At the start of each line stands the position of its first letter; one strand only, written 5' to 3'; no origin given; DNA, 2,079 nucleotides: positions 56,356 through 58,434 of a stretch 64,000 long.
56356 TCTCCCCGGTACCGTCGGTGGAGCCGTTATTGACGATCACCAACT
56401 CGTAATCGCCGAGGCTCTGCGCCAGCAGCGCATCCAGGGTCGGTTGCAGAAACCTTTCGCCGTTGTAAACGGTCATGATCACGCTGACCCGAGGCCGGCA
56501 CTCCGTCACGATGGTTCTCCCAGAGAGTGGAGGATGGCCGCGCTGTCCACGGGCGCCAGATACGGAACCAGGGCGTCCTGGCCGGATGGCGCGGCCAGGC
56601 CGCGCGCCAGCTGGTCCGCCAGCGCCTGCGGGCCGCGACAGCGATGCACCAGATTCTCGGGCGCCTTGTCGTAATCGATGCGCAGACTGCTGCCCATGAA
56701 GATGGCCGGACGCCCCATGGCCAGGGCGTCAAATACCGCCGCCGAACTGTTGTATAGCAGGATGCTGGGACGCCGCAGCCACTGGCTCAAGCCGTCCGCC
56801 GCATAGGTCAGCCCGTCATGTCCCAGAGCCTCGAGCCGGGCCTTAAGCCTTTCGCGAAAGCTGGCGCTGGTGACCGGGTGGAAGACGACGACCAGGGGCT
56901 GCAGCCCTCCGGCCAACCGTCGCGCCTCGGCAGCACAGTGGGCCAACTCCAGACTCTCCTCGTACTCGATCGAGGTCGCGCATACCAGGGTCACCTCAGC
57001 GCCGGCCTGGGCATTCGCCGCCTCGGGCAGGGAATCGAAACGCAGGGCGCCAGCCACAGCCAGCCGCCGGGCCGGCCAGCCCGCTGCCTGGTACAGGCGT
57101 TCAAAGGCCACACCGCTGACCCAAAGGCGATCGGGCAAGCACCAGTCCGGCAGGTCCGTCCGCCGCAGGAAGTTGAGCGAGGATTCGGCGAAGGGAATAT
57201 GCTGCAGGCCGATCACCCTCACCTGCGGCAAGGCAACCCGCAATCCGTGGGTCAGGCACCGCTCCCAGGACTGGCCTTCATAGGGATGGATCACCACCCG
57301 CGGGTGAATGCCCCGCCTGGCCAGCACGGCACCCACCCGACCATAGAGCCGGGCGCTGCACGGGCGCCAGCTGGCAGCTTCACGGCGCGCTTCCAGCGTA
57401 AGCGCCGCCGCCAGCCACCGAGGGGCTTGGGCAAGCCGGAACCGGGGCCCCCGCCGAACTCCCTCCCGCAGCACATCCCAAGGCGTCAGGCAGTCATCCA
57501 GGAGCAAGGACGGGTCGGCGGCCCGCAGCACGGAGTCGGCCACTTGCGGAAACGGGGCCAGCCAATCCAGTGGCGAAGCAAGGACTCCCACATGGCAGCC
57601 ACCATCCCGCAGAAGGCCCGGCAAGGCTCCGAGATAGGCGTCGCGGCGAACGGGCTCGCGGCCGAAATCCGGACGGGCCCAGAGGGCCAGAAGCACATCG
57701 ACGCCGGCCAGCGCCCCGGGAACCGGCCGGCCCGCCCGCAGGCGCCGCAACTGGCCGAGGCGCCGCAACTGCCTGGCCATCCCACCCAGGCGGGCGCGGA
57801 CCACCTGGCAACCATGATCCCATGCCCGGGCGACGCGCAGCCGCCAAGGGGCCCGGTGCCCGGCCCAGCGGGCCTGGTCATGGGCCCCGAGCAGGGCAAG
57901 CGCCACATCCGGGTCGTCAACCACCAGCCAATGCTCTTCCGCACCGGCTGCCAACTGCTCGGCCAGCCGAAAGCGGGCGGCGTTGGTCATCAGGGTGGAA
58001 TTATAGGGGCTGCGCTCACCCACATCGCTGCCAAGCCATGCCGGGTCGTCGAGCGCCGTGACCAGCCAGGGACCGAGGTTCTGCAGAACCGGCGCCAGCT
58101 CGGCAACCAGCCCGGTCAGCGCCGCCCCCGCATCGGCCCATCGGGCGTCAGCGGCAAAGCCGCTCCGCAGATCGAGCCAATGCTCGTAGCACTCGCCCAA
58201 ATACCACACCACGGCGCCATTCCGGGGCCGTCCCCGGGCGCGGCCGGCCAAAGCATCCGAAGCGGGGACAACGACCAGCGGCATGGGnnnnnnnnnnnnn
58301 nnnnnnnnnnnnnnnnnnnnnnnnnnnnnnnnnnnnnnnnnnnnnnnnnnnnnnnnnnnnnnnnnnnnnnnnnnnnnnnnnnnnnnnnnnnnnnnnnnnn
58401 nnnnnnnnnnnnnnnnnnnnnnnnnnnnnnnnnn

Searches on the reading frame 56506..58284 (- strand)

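Call 8: search_protein_families(library=ncbifam, proteins=[window:56506-58284:-], max_evalue=0.00001)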
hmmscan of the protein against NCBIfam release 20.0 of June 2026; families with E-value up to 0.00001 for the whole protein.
window:56506-58284:- (592 aa): 1 family
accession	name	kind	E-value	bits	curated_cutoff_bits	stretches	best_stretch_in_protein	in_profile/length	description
TIGR04326.1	O_ant_LIC13510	subfamily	7.1e-12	44.5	250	1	329-537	337-551/602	TIGR04326 family surface carbohydrate biosynthesis protein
